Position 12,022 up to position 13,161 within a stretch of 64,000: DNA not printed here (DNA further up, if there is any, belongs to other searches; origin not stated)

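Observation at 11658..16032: Plus-strand five-gene operon that looks like an undescribed route to a nucleotide-activated sugar or polyol (HAD phosphatase, AroE-like reductase, fused NTase-kinase, GatZ-like, cupin).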

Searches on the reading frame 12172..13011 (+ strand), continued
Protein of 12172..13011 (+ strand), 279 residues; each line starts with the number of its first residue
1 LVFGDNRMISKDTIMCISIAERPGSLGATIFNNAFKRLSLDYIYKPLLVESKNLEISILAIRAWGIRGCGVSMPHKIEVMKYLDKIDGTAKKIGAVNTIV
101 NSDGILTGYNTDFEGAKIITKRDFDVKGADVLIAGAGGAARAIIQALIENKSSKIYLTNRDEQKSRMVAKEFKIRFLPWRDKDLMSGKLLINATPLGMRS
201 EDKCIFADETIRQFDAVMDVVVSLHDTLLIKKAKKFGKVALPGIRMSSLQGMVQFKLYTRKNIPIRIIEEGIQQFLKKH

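Call 59: find_homologous_proteins(query=window:12193-13011:+)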
Query window:12193-13011:+ (272 aa): 7811 proteins with E <= 0.001 among 8000 candidates; the best 120 are listed.
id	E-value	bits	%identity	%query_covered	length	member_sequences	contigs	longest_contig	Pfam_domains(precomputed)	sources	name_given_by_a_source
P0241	3.5e-173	592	100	100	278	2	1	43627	PF08501.17,PF01488.27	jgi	-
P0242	3.0e-154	530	89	97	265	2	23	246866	PF08501.17,PF03807.24,PF01488.27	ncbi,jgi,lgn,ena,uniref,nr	ncbi:MAG: Shikimate dehydrogenase [Microgenomates group bacterium GW2011_GWC1_44_37]|uniref:shikimat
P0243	2.0e-142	491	81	100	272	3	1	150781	PF08501.17,PF01488.27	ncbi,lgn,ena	-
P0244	2.9e-116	405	66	100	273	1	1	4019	PF08501.17,PF01488.27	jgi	-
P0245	1.4e-108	380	63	99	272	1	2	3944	PF08501.17,PF01488.27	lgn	-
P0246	2.0e-107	376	60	99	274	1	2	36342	PF08501.17,PF03807.24,PF01488.27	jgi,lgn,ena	-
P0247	8.6e-107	374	62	99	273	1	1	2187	PF08501.17,PF01488.27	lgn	-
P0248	1.5e-106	373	61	100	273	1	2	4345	PF08501.17,PF01488.27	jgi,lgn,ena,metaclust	metaclust:\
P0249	9.9e-105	367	62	99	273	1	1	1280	PF08501.17,PF01488.27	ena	-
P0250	2.8e-104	366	60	100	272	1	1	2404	PF08501.17,PF01488.27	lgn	-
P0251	2.5e-102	360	59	99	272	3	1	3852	PF08501.17,PF01488.27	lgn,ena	-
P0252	2.8e-102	359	58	100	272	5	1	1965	PF08501.17,PF01488.27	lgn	-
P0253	7.6e-102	358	60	100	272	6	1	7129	PF08501.17,PF01488.27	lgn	-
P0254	1.2e-101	357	60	100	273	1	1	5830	PF08501.17,PF03435.25,PF01488.27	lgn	-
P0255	8.6e-100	351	58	99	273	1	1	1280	PF08501.17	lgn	-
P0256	1.5e-99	350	59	99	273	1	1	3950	PF08501.17,PF01488.27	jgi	jgi:shikimate dehydrogenase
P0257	1.7e-99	350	59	100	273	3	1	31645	PF08501.17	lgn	-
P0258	2.4e-99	350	59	100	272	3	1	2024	PF08501.17,PF01488.27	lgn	-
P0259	1.5e-98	347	60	97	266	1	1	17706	PF08501.17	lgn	-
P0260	2.0e-94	334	57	99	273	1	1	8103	PF08501.17,PF01488.27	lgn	-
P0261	3.0e-94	333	55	99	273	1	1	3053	PF08501.17,PF01488.27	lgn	-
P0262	1.5e-92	328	56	100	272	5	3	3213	PF08501.17,PF01488.27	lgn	-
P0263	8.5e-92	325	57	100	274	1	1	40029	PF08501.17,PF01488.27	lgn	-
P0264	2.0e-91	324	55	99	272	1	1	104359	PF08501.17,PF01488.27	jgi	-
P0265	4.4e-87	310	54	99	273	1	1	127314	PF08501.17,PF18317.7,PF03807.24,PF01488.27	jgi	jgi:shikimate dehydrogenase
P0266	2.2e-86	307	56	98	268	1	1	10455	PF08501.17,PF18317.7,PF03435.25,PF01488.27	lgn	-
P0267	5.6e-86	306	53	100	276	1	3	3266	PF08501.17,PF18317.7,PF01488.27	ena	-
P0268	1.5e-85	305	54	98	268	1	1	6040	PF08501.17,PF18317.7,PF01488.27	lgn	-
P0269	1.2e-84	302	55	98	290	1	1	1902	PF08501.17,PF18317.7,PF03807.24,PF01488.27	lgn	-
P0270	1.4e-84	301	56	99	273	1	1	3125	PF08501.17,PF18317.7,PF01488.27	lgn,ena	-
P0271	3.1e-84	300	55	98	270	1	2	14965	PF08501.17,PF18317.7,PF03435.25,PF01488.27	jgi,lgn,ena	-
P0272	1.4e-82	295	51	99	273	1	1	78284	PF08501.17,PF18317.7,PF01488.27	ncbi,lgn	-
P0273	3.4e-82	294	53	100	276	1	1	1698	PF08501.17,PF18317.7,PF03435.25,PF01488.27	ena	-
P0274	3.5e-82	294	54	98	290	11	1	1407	PF08501.17,PF18317.7,PF03807.24,PF01488.27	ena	-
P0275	5.0e-82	293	52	96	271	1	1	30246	PF08501.17,PF03807.24,PF01488.27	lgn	-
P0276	7.8e-82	292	53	97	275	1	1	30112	PF08501.17,PF18317.7,PF01488.27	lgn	-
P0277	8.2e-82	292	54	99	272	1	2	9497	PF08501.17,PF18317.7,PF03807.24,PF01488.27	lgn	-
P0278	1.9e-81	291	52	99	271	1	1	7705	PF08501.17,PF18317.7,PF01488.27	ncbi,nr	ncbi:MAG: shikimate dehydrogenase [Candidatus Komeilibacteria bacterium]|nr:shikimate dehydrogenase 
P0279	3.9e-81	290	50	99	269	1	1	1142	PF08501.17,PF03435.25,PF01488.27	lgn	-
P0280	1.5e-80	288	51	99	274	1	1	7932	PF08501.17,PF18317.7,PF01488.27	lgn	-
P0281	1.6e-80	288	51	99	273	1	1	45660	PF08501.17,PF18317.7,PF03807.24,PF01488.27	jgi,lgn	jgi:shikimate dehydrogenase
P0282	7.1e-80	286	51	100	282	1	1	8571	PF08501.17,PF18317.7,PF01488.27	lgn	-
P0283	7.1e-80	286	53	99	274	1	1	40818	PF08501.17,PF18317.7,PF03435.25,PF01488.27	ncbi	ncbi:shikimate dehydrogenase [Patescibacteria group bacterium]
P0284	1.1e-79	285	51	99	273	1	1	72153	PF08501.17,PF01488.27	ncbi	ncbi:MAG: shikimate dehydrogenase [Candidatus Falkowbacteria bacterium]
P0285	1.4e-79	285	50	96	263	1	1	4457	PF08501.17,PF18317.7,PF01488.27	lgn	-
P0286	1.7e-79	285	51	99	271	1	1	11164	PF08501.17,PF18317.7,PF03807.24,PF01488.27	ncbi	-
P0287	1.7e-79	285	50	99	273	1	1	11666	PF08501.17,PF18317.7,PF01488.27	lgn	-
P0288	2.0e-79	285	51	99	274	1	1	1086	PF08501.17,PF18317.7,PF03807.24,PF01488.27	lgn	-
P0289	5.2e-79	283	51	100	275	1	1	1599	PF08501.17,PF18317.7,PF01488.27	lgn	-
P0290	6.3e-79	283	53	97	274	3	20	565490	PF08501.17,PF18317.7,PF03435.25,PF03807.24,PF01488.27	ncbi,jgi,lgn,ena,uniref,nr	ncbi:shikimate dehydrogenase [Candidatus Falkowbacteria bacterium]|uniref:Shikimate dehydrogenase (N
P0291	6.5e-79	283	52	98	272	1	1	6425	PF08501.17,PF18317.7,PF03807.24,PF01488.27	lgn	-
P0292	1.1e-78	282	51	99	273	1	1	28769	PF08501.17,PF03807.24,PF01488.27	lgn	-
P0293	1.8e-78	281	50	99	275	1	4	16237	PF08501.17,PF18317.7,PF03807.24,PF01488.27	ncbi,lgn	-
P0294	3.3e-78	281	51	99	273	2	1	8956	PF08501.17,PF18317.7,PF03807.24,PF01488.27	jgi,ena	-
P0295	5.7e-78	280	51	100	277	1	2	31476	PF08501.17,PF18317.7,PF01488.27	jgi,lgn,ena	-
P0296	7.9e-78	279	51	97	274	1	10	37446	PF08501.17,PF18317.7,PF01488.27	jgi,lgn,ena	-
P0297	2.8e-77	278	50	99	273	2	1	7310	PF08501.17,PF18317.7,PF01488.27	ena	-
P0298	1.3e-76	275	49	99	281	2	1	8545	PF08501.17,PF18317.7,PF01488.27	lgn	-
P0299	2.1e-76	275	50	99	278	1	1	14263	PF08501.17,PF18317.7,PF01488.27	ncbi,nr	ncbi:MAG: shikimate dehydrogenase [bacterium]|nr:shikimate dehydrogenase [bacterium]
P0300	1.2e-75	272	49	99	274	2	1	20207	PF08501.17,PF18317.7,PF01488.27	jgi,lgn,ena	-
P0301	2.1e-75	271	51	99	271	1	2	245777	PF08501.17,PF18317.7,PF01488.27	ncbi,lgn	-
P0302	3.2e-75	271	49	99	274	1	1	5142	PF08501.17,PF18317.7,PF01488.27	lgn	-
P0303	3.8e-75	270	50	99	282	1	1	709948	PF08501.17,PF18317.7,PF01488.27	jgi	jgi:shikimate dehydrogenase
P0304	2.4e-74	268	50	99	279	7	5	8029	PF08501.17,PF18317.7,PF01488.27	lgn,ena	-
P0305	2.6e-74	268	48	99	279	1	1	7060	PF08501.17,PF18317.7,PF01488.27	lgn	-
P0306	6.3e-74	267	49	99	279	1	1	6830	PF08501.17,PF18317.7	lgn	-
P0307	2.4e-73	265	48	99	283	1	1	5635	PF08501.17,PF18317.7,PF02826.26,PF03807.24,PF01488.27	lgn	-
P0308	6.1e-73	263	49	100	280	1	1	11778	PF08501.17,PF01488.27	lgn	-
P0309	3.5e-72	261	49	99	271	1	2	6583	PF08501.17,PF18317.7,PF03807.24,PF01488.27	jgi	jgi:shikimate dehydrogenase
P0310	4.1e-72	261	49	99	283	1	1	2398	PF08501.17,PF18317.7,PF03807.24,PF01488.27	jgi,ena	-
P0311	6.8e-72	260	48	99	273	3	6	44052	PF08501.17,PF18317.7,PF01488.27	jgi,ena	-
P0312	4.2e-71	257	46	96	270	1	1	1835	PF08501.17,PF18317.7,PF01488.27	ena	-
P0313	4.8e-71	257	49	98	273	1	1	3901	PF08501.17,PF18317.7,PF01488.27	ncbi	-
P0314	4.8e-71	257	48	99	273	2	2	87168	PF08501.17,PF01488.27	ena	-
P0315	6.2e-71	257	49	99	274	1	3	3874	PF08501.17,PF18317.7,PF01488.27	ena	-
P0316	7.6e-71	256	49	97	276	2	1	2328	PF08501.17,PF18317.7,PF03807.24,PF01488.27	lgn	-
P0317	4.7e-70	254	48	99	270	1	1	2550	PF08501.17,PF18317.7,PF03807.24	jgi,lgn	-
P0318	4.8e-70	254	49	99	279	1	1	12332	PF08501.17,PF18317.7,PF03807.24,PF01488.27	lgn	-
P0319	6.9e-70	253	47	98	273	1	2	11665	PF08501.17,PF01488.27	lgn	-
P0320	1.3e-69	252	48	99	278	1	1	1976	PF08501.17,PF18317.7,PF02826.26,PF03807.24,PF01488.27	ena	-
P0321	1.5e-69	252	47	100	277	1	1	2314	PF08501.17,PF02826.26,PF01488.27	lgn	-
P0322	1.7e-69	252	49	100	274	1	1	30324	PF08501.17,PF18317.7,PF01488.27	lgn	-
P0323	4.0e-69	251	48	99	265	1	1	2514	PF08501.17,PF18317.7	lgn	-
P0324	4.1e-69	251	47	99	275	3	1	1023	PF08501.17,PF18317.7,PF03807.24,PF01488.27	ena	-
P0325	5.9e-69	250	46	99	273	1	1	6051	PF08501.17,PF18317.7,PF03807.24,PF01488.27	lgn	-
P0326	7.4e-69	250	50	94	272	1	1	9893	PF08501.17,PF18317.7,PF01488.27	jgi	-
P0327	8.2e-69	250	45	99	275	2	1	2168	PF08501.17,PF18317.7,PF01488.27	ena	-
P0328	1.1e-68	249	46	99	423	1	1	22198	PF08501.17,PF18317.7,PF01488.27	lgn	-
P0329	1.6e-68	249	46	99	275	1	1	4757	PF08501.17,PF18317.7,PF01488.27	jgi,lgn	jgi:shikimate dehydrogenase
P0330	2.6e-68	248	49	96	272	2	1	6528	PF08501.17,PF18317.7,PF01488.27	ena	-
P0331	3.5e-68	248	48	99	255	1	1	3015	PF08501.17,PF18317.7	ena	-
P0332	5.0e-68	247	50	94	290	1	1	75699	PF08501.17,PF18317.7,PF03807.24,PF01488.27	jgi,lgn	jgi:shikimate dehydrogenase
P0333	1.9e-67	245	47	97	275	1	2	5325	PF08501.17,PF18317.7,PF01488.27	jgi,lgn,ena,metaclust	metaclust:\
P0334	2.0e-67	245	46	99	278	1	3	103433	PF08501.17,PF18317.7,PF01488.27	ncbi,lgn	-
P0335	8.1e-67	243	48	97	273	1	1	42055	PF08501.17,PF18317.7,PF03807.24,PF01488.27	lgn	-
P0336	3.1e-66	241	49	96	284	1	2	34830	PF01408.29,PF08501.17,PF03807.24,PF01488.27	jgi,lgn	jgi:shikimate dehydrogenase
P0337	6.0e-66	240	50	97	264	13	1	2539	PF08501.17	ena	-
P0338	1.0e-65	240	45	99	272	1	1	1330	PF08501.17,PF18317.7,PF01488.27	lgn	-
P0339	4.1e-65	238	49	97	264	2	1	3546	PF08501.17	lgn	-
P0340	6.3e-65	237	44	99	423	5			PF08501.17,PF18317.7,PF01488.27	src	-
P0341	9.3e-65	236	45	100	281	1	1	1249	PF08501.17,PF18317.7,PF03435.25,PF01488.27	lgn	-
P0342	1.6e-64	236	46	97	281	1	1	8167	PF08501.17,PF18317.7,PF03807.24,PF01488.27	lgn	-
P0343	3.8e-64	234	44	96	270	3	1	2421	PF08501.17,PF18317.7,PF01488.27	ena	-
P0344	4.7e-64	234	46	97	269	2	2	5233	PF08501.17,PF01488.27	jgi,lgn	-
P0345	6.5e-64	234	43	99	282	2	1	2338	PF08501.17,PF18317.7,PF03807.24,PF01488.27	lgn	-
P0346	1.3e-63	233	46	100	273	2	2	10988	PF08501.17,PF18317.7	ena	-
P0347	8.5e-63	230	47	93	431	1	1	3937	PF08501.17,PF08282.19,PF01488.27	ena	-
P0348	1.6e-62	229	46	95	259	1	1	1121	PF08501.17,PF01488.27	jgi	jgi:shikimate dehydrogenase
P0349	2.2e-62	229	42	97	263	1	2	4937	PF08501.17,PF18317.7,PF01488.27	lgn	-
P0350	1.5e-61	226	47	86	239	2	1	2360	PF08501.17,PF18317.7,PF03807.24,PF01488.27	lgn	-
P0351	3.8e-61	225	45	98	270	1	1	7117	PF08501.17,PF01488.27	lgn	-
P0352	4.3e-61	224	45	97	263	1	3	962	PF08501.17,PF18317.7,PF01488.27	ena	-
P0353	1.2e-60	223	48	93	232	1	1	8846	PF08501.17,PF01488.27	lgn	-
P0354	1.4e-60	223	43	100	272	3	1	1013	PF08501.17,PF18317.7,PF01488.27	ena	-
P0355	2.2e-60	222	51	76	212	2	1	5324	PF08501.17,PF18317.7,PF01488.27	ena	-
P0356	1.1e-59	220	42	99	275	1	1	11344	PF08501.17,PF18317.7,PF01488.27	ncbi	ncbi:MAG: shikimate dehydrogenase family protein [Dehalococcoidia bacterium]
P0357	1.6e-59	219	46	98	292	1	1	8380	PF08501.17,PF18317.7,PF01488.27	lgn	-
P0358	1.8e-59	219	41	100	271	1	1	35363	PF08501.17,PF18317.7,PF01488.27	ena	-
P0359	2.0e-59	219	44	99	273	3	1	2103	PF08501.17,PF18317.7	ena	-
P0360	2.6e-59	219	42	100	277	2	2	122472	PF08501.17,PF18317.7,PF01488.27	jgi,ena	-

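Call 92: search_protein_families(library=pfam, max_evalue=0.01, proteins=[P0347, P0328])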
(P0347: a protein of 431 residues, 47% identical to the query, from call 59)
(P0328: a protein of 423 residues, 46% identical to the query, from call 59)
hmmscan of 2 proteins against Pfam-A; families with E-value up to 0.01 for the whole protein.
P0347 (431 aa): 3 families
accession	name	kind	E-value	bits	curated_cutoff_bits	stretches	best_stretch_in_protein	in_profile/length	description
PF08501.16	Shikimate_dh_N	-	1.1e-19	70.9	27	1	23-92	14-83/83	Shikimate dehydrogenase substrate binding domain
PF08282.18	Hydrolase_3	-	6.3e-09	36.4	20.9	1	362-410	202-250/255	haloacid dehalogenase-like hydrolase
PF01488.26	Shikimate_DH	-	4.2e-06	27.3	24.3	1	115-172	5-66/138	Shikimate / quinate 5-dehydrogenase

P0328 (423 aa): 4 families
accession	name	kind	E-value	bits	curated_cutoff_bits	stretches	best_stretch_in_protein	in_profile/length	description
PF08501.16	Shikimate_dh_N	-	8.1e-20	71.3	27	1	26-96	13-83/83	Shikimate dehydrogenase substrate binding domain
PF01488.26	Shikimate_DH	-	2.4e-09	37.8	24.3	1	122-191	9-83/138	Shikimate / quinate 5-dehydrogenase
PF18317.6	SDH_C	-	6.8e-09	35.7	25.8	1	240-269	1-30/31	Shikimate 5'-dehydrogenase C-terminal domain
PF03807.23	F420_oxidored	-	0.00012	23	21.6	1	130-195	4-71/94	NADP oxidoreductase coenzyme F420-dependent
